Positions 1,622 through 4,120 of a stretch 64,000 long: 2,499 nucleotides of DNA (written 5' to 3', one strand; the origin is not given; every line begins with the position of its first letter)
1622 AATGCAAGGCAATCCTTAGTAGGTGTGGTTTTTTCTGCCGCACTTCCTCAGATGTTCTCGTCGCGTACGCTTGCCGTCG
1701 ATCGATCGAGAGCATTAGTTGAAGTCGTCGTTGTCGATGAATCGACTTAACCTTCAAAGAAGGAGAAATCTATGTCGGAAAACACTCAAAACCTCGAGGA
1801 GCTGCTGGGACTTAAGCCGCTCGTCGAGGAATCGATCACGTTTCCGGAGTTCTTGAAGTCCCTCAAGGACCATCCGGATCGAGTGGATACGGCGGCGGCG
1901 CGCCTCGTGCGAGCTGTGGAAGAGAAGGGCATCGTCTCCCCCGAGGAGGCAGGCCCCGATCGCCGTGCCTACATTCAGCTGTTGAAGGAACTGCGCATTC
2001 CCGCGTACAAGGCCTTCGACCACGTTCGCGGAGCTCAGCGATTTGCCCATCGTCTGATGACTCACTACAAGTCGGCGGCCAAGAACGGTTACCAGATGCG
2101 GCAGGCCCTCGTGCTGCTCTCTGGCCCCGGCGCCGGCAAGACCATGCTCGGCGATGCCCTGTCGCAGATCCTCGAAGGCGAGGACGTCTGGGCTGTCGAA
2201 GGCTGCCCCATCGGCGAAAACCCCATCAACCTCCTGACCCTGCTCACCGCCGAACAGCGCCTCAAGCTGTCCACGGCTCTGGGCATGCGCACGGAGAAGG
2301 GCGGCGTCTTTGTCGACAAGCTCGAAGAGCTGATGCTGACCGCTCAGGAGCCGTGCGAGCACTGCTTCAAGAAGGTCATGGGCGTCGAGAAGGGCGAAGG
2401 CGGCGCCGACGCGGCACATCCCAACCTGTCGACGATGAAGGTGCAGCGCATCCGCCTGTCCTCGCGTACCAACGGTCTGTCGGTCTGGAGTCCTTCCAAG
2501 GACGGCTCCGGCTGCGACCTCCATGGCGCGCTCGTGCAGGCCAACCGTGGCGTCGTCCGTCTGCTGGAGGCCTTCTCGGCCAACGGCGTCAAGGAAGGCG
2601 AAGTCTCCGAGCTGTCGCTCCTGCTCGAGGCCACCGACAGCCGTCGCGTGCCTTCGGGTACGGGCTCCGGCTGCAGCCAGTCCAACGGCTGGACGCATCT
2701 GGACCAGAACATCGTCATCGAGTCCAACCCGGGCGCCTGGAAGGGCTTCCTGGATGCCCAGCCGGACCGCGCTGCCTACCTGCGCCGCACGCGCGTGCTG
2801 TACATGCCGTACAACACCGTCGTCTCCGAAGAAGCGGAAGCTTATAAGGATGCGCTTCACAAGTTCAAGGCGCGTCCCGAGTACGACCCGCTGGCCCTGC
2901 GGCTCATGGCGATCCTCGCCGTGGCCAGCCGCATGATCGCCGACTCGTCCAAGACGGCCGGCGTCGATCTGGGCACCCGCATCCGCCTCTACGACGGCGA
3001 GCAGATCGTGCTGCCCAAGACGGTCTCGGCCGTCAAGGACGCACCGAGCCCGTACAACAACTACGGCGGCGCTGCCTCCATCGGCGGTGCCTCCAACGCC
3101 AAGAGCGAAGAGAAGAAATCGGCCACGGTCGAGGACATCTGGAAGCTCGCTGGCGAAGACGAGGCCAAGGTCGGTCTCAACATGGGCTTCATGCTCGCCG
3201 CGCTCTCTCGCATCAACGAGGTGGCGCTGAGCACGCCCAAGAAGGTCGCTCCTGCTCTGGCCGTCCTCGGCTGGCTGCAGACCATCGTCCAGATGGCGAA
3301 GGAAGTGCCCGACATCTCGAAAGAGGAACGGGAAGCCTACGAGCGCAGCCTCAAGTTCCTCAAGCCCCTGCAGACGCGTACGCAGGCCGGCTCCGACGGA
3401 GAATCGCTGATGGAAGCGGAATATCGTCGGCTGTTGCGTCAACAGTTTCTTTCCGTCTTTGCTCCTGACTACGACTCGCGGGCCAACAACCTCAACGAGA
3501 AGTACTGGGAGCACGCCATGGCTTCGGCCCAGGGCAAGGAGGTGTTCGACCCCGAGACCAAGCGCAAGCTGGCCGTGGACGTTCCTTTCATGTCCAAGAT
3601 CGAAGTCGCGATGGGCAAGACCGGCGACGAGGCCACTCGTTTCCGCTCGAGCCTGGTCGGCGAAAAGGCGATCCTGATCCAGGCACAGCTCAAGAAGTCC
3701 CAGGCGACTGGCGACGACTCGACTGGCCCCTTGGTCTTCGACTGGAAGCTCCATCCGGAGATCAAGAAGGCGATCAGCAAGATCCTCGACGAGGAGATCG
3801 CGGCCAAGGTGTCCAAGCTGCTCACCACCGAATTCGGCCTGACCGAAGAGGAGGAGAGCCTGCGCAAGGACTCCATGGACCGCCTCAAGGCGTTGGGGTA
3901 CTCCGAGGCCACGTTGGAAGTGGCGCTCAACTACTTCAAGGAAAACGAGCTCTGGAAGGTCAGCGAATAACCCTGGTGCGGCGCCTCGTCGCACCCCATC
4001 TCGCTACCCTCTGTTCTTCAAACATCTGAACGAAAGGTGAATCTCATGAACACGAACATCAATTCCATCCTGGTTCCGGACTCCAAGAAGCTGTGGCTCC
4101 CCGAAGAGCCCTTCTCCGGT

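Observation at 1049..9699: PrkA-YeaH-SpoVR cluster carries an extra, divergent PrkA paralog in tandem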

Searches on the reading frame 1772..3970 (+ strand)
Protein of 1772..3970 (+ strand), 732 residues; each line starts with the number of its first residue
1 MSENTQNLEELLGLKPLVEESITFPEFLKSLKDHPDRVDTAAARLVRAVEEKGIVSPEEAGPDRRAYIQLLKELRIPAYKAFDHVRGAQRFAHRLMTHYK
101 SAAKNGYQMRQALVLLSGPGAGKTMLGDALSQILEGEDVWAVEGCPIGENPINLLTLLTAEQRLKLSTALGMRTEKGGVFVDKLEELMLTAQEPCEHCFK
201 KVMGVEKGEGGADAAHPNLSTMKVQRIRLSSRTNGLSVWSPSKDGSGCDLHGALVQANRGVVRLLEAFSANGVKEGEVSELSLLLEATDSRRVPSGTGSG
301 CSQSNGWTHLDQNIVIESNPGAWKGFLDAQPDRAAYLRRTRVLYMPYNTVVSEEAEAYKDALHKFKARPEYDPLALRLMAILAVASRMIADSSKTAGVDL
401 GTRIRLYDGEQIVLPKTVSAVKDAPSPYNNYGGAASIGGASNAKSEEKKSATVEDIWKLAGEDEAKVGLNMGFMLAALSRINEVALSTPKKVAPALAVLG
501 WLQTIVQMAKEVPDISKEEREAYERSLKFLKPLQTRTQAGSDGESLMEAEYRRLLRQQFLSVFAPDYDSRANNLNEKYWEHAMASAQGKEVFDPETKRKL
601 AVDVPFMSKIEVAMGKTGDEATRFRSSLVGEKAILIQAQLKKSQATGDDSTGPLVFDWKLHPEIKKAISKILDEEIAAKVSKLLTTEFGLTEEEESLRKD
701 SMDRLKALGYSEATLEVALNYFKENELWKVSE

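Call 7: search_protein_families(library=pfam, proteins=[window:1772-3970:+], max_evalue=0.01)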
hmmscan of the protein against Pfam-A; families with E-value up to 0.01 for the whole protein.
window:1772-3970:+ (732 aa): 2 families
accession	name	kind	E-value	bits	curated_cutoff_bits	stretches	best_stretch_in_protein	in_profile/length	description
PF08298.17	AAA_PrkA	-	4.3e-29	102.1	25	1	22-390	1-353/358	PrkA AAA domain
PF06798.17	PrkA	-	1.7e-17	64.4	25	1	452-721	20-255/255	PrkA serine protein kinase C-terminal domain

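Call 8: search_protein_families(library=ncbifam, proteins=[window:1772-3970:+], max_evalue=0.01)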
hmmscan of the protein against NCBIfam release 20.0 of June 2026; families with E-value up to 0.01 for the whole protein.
window:1772-3970:+ (732 aa): 1 family
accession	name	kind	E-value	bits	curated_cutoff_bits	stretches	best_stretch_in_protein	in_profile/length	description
NF011999.0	PRK15455.1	equivalog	9.4e-22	77.3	576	1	19-412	16-393/644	PrkA family serine protein kinase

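Call 12: search_solved_structures(query=window:1772-3970:+, max_evalue=1)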
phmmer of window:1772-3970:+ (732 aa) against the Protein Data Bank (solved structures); distinct sequences matched with E-value up to 1: 8.
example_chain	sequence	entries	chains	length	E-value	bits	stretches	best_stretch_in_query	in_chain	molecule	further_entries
9xip_A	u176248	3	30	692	0.00043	22.1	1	239-415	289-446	Serine protein kinase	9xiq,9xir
6po1_A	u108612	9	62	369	0.25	13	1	95-194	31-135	ATP-dependent Clp protease ATP-binding subunit ClpX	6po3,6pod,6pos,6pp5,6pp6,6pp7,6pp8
6wr2_A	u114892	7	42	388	0.27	12.9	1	95-194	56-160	ATP-dependent Clp protease ATP-binding subunit ClpX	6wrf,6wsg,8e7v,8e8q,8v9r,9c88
9c87_A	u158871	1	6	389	0.27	12.9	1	95-194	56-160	ATP-dependent Clp protease ATP-binding subunit ClpX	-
3hte_A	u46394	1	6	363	0.46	12.1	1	95-194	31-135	ATP-dependent Clp protease ATP-binding subunit clpX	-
4i34_A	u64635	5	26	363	0.46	12.1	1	95-194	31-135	ATP-dependent Clp protease ATP-binding subunit ClpX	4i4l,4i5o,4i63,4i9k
3hws_A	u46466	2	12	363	0.46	12.1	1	95-194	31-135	ATP-dependent Clp protease ATP-binding subunit clpX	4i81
4zpx_A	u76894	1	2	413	0.5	12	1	72-141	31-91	ATP-dependent protease Lon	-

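Call 15: find_homologous_proteins(query=window:1772-3970:+, max_evalue=0.00001)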
Query window:1772-3970:+ (732 aa): 19 proteins with E <= 0.00001 among 8000 candidates.
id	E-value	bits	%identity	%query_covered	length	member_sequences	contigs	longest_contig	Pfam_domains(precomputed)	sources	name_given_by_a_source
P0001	0.0e+0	1619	100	100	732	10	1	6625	PF06798.18,PF08298.18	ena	-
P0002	0.0e+0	1160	73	100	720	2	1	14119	PF06798.18,PF08298.18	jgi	jgi:predicted Ser/Thr protein kinase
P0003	0.0e+0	1150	71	100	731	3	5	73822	PF06798.18,PF08298.18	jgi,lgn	jgi:predicted Ser/Thr protein kinase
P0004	0.0e+0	1142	70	100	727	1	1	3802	PF06798.18,PF08298.18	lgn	-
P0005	0.0e+0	1095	67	100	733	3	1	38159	PF06798.18,PF08298.18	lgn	-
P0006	0.0e+0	1095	71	95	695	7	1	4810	PF06798.18,PF08298.18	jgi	jgi:predicted Ser/Thr protein kinase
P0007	0.0e+0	1074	67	100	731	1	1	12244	PF06798.18,PF08298.18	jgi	-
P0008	1.5e-207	709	50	100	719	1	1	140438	PF06798.18,PF08298.18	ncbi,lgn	-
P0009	8.4e-207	707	49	100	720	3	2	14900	PF06798.18,PF08298.18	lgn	-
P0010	9.6e-200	684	48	100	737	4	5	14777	PF06798.18,PF08298.18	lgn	-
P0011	5.0e-187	642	46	100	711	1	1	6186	PF06798.18,PF08298.18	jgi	jgi:predicted Ser/Thr protein kinase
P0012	9.8e-172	591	44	99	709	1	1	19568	PF06798.18,PF08298.18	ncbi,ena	-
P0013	6.9e-170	585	43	99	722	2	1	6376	PF06798.18,PF08298.18,PF13191.13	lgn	-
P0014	3.5e-167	576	43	100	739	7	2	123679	PF06798.18,PF08298.18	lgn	-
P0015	4.1e-167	576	42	100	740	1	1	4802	PF06798.18,PF08298.18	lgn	-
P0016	1.4e-166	574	43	100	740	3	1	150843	PF06798.18,PF08298.18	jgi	-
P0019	1.6e-156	541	41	99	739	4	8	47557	PF06798.18,PF08298.18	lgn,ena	-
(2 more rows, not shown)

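Call 16: find_encoding_contigs(protein=P0008, flank=10000, max_places=2)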
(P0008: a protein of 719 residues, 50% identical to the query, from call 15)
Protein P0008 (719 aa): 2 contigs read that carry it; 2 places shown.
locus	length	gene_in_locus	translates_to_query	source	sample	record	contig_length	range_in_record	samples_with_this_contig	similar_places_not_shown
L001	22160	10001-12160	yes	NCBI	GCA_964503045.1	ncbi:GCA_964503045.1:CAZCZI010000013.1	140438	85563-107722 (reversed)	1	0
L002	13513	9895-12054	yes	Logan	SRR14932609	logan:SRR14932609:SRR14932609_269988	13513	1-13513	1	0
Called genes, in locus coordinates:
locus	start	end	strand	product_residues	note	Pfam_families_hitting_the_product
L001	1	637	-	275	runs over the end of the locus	-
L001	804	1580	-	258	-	PF00481:PP2C, PF13672:PP2C_2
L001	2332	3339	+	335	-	PF00294:PfkB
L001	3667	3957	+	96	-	-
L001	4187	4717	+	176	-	-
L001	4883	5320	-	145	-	PF12728:HTH_17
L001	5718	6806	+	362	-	PF01833:TIG (weak)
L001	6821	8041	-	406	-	PF07992:Pyr_redox_2 (weak), PF01266:DAO, PF12831:FAD_oxidored (weak), PF13450:NAD_binding_8 (weak)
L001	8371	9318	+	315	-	PF03462:PCRF, PF00472:RF-1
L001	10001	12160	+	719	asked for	PF08298:AAA_PrkA, PF06798:PrkA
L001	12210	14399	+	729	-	PF08298:AAA_PrkA, PF06798:PrkA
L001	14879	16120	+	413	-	PF04285:DUF444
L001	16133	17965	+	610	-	PF04293:SpoVR, PF24755:SpoVR_C (faint)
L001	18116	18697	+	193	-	-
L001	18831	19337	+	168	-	PF09394:Inhibitor_I42 (weak)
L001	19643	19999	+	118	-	-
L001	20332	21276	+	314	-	PF19570:DUF6088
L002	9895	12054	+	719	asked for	PF08298:AAA_PrkA, PF06798:PrkA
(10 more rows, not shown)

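Call 17: find_encoding_contigs(protein=P0016, flank=10000, max_places=2)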
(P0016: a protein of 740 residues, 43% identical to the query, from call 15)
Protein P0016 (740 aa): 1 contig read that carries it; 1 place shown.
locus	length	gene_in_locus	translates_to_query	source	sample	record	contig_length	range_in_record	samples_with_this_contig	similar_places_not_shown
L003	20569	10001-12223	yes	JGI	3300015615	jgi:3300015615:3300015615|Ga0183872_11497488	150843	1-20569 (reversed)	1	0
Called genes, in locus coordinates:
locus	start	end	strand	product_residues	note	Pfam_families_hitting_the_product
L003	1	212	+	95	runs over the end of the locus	-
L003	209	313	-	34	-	-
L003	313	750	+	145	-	-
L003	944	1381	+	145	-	-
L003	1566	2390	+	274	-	-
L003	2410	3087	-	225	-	PF11159:DUF2939 (weak)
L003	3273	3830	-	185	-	-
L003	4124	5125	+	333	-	PF00294:PfkB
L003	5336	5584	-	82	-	-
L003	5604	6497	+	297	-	PF01833:TIG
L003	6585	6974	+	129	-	-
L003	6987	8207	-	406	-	PF01946:Thi4 (weak), PF01266:DAO, PF13450:NAD_binding_8 (weak)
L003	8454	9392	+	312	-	PF03462:PCRF, PF00472:RF-1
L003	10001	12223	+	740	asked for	PF08298:AAA_PrkA, PF06798:PrkA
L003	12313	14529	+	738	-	PF08298:AAA_PrkA, PF06798:PrkA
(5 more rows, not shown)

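Call 18: find_encoding_contigs(protein=P0019, flank=10000, max_places=2)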
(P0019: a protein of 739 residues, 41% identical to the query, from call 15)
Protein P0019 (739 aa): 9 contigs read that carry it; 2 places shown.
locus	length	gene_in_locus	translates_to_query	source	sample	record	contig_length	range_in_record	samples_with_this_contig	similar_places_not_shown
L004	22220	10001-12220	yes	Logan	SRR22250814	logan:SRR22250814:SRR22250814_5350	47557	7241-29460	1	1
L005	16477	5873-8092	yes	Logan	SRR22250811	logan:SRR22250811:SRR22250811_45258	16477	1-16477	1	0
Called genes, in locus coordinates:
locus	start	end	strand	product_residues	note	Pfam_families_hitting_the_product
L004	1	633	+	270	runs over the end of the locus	-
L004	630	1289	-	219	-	-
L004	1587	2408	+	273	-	-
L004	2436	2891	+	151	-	-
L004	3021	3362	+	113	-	-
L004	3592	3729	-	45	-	-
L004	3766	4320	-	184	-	-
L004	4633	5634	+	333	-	PF00294:PfkB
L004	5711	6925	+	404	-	PF01833:TIG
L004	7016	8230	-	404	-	PF01946:Thi4 (weak), PF01266:DAO, PF13450:NAD_binding_8 (weak)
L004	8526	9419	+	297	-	PF03462:PCRF, PF00472:RF-1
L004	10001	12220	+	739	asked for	PF08298:AAA_PrkA, PF06798:PrkA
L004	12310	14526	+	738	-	PF08298:AAA_PrkA, PF06798:PrkA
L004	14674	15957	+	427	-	PF04285:DUF444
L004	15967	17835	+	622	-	PF04293:SpoVR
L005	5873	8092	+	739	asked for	PF08298:AAA_PrkA, PF06798:PrkA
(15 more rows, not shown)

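Call 25: find_related_loci(query=A1, collection=genome_contigs, flank=9000)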
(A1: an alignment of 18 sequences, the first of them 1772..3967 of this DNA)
Query A1 (732 aa) in genome_contigs; peptide patterns used: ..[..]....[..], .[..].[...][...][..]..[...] (x = any residue, [..] = any of these).
88 stretches matched a pattern; 12 encode a relative of the query (tblastn E <= 1e-3); 11 distinct loci.
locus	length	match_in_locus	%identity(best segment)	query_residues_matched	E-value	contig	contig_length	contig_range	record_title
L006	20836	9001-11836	49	1-729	0e+0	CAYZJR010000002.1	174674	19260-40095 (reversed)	MAG TPA_asm: uncultured Candidatus Obscuribacterales bacterium isolate SRP287051_co1_159 genome assembly, contig: NODE_1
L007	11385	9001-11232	47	1-729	0e+0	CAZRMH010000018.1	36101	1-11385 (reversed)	MAG TPA_asm: uncultured Candidatus Obscuribacterales bacterium isolate SRP287051_co1_22 genome assembly, contig: NODE_18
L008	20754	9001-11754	46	1-729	0e+0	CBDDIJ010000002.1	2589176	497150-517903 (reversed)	MAG: Candidatus Obscuribacterales bacterium isolate d5e4265f-a358-4786-9086-93a4549b7058 genome assembly, contig: contig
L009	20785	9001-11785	46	1-729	0e+0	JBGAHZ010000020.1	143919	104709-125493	MAG: Candidatus Obscuribacteraceae bacterium isolate MAG_MBR_H125.44 MBRH125-44_opera_contig_667, whole genome shotgun s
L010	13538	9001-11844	46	1-729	0e+0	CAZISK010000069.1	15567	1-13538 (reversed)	MAG TPA_asm: uncultured Candidatus Obscuribacterales bacterium isolate SRP173033_co1_370 genome assembly, contig: NODE_7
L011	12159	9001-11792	45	1-729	0e+0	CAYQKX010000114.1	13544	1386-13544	MAG TPA_asm: uncultured Candidatus Obscuribacterales bacterium isolate SRP287051_co1_96 genome assembly, contig: NODE_60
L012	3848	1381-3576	43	2-732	0e+0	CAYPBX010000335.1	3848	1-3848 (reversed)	MAG TPA_asm: uncultured Candidatus Obscuribacterales bacterium isolate binchicken_co21_458 genome assembly, contig: NODE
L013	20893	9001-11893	44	1-729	0e+0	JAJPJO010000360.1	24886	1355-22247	MAG: Proteobacteria bacterium isolate Centralia_MAG_505 k107_24748661, whole genome shotgun sequence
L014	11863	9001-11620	44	1-728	0e+0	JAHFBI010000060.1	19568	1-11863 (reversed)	MAG: Candidatus Melainabacteria bacterium isolate nzgw195 NODE_3800_length_19569_cov_3.185726, whole genome shotgun sequ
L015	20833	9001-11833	50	1-729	0e+0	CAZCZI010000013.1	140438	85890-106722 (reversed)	MAG TPA_asm: uncultured Candidatus Obscuribacterales bacterium isolate SRP173033_co1_38 genome assembly, contig: NODE_14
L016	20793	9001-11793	42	1-729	7e-166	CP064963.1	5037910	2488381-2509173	MAG: Candidatus Melainabacteria bacterium isolate Aved_18-Q3-R54-62_BATAC.358_cln chromosome, complete genome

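Call 31: search_dna_similar(query=window:1772-3970:+, collection=plasmids, mode=protein, max_evalue=0.001, max_rows=40)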
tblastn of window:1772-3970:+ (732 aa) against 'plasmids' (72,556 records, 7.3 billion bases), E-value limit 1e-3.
Records with a match: 7; places in all: 7; records where one place covers at least 80% of the query: 0.
Best place of each record, by identity: <60% 7.
By first word of the organism name: Cupriavidus 4; Paenibacillus 1; Bacillus 1; Methylobacterium 1.
By predicted mobility (MOB-suite, as given by PLSDB): non-mobilizable 4; mobilizable 3.
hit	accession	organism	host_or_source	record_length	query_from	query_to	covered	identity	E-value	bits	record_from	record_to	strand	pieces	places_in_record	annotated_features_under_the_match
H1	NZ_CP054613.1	Paenibacillus cellulosilyticus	cell culture,soil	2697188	23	387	50%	23.8%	6e-8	64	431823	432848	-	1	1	none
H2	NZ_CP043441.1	Cupriavidus campinensis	cell culture,soil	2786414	19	362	47%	24.9%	2e-10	72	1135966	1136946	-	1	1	none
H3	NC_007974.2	Cupriavidus metallidurans CH34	-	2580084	19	362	47%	23.2%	2e-10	72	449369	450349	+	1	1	none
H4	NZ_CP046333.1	Cupriavidus metallidurans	sedimentation pond in a zinc factory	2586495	19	362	47%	23.2%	2e-10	72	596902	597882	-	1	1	none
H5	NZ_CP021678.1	Bacillus licheniformis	cell culture,food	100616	23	359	46%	23.2%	8e-5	54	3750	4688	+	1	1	prkA: serine/threonine protein kinase PrkA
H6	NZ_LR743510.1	Methylobacterium bullatum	-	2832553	22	359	46%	22.5%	3e-5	56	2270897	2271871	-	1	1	none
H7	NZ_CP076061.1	Cupriavidus sp. EM10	Pure-cultured cell,sewage water sludge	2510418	19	156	19%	29.0%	1e-7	63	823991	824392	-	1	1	none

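Call 37: find_encoding_contigs(protein=P0003, flank=9000, max_places=1)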
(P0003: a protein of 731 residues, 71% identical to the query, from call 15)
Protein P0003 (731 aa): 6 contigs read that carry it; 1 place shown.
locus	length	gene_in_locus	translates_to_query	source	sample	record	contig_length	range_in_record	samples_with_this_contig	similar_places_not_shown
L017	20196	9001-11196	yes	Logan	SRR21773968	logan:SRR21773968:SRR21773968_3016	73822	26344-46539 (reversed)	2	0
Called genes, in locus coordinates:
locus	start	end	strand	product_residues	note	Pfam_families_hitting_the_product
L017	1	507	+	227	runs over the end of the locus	-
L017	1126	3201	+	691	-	PF01645:Glu_synthase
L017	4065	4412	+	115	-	-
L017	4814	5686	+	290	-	PF01833:TIG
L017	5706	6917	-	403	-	PF01266:DAO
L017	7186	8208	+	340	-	PF03462:PCRF, PF00472:RF-1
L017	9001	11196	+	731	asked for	PF08298:AAA_PrkA, PF06798:PrkA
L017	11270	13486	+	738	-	PF08298:AAA_PrkA, PF06798:PrkA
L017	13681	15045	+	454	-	PF04285:DUF444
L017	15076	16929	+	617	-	PF04293:SpoVR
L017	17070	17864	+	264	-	-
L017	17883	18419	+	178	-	-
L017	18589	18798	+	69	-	-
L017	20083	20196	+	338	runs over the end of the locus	PF13519:VWA_2, PF00092:VWA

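Call 38: find_encoding_contigs(protein=P0005, flank=9000, max_places=1)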
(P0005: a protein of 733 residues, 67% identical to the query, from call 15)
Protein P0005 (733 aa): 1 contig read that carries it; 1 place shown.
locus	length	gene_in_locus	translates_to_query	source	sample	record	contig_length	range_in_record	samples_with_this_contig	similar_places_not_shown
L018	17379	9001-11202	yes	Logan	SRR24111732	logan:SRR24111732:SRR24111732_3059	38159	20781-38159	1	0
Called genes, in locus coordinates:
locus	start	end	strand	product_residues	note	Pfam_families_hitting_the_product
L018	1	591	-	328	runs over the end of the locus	PF06271:RDD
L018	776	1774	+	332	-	PF00294:PfkB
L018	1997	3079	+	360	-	-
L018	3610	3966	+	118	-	-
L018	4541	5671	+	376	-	PF01833:TIG (weak)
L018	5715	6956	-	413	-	PF01266:DAO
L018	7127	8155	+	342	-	PF03462:PCRF, PF00472:RF-1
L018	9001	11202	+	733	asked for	PF08298:AAA_PrkA, PF06798:PrkA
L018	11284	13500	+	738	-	PF08298:AAA_PrkA, PF06798:PrkA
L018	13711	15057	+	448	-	PF04285:DUF444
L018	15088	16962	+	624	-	PF04293:SpoVR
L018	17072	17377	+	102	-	?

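Call 39: find_encoding_contigs(protein=P0002, flank=9000, max_places=1)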
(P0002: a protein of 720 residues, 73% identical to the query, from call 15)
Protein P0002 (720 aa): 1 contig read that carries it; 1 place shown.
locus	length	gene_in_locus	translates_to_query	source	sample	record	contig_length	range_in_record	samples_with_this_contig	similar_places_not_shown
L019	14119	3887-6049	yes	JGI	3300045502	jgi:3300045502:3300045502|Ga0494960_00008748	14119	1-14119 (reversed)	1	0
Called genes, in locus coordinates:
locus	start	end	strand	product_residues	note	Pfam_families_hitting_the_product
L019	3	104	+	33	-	?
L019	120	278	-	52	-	-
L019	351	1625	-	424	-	PF01266:DAO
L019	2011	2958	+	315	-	PF03462:PCRF, PF00472:RF-1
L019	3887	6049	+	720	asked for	PF08298:AAA_PrkA, PF06798:PrkA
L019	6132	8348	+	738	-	PF08298:AAA_PrkA, PF06798:PrkA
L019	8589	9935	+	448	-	PF04285:DUF444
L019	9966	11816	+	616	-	PF04293:SpoVR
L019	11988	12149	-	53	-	-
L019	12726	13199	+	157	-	-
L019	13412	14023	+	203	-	PF06941:NT5C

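Call 45: search_protein_representatives(alignment_id=A1)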
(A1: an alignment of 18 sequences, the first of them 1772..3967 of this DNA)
Query: 18 sequences, 722 profile positions. Proteins with E-value up to 0.001 (for the whole library): 632; up to 1e-10: 309; up to 1e-30: 60. The best 150 are listed.
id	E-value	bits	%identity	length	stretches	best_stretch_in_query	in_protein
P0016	0.0e+00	1185.2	-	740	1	1-721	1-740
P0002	0.0e+00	1130.0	-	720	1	1-721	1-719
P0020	1.0e-284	962.9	-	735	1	2-720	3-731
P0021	3.9e-251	851.9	-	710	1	1-721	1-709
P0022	3.7e-239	812.3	-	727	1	1-720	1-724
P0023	8.8e-223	758.1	-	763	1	1-721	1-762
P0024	7.3e-202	689.0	-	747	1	5-721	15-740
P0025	1.5e-200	684.6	-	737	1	5-720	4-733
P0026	1.3e-195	668.4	-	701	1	38-720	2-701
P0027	4.9e-188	643.3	-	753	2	295-720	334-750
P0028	5.8e-181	619.9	-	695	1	1-721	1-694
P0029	7.9e-181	619.4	-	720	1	4-721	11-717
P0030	4.1e-172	590.6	-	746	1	2-720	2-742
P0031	3.8e-167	574.2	-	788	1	6-720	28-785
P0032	5.1e-163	560.6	-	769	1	6-721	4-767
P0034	1.0e-149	516.6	-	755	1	1-720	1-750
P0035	2.0e-132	459.4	-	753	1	6-720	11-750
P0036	3.0e-120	419.2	-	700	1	2-720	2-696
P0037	1.2e-116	407.3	-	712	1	1-721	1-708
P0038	5.2e-115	401.9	-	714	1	6-720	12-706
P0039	3.1e-112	392.7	-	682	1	8-720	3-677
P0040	3.9e-97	342.8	-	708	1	12-720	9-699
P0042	9.7e-75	268.7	-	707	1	12-720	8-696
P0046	2.2e-50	188.2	-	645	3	21-156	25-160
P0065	3.0e-34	134.9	-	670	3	23-155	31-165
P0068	2.1e-33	132.1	-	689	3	305-412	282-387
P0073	1.7e-31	125.8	-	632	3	530-713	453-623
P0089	8.5e-28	113.5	-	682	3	23-173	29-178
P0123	3.0e-23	98.5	-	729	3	23-160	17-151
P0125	7.0e-23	97.3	-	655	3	251-411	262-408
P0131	1.8e-22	96.0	-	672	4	87-160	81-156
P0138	1.2e-21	93.2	-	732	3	21-164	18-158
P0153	2.3e-20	89.0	-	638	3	16-156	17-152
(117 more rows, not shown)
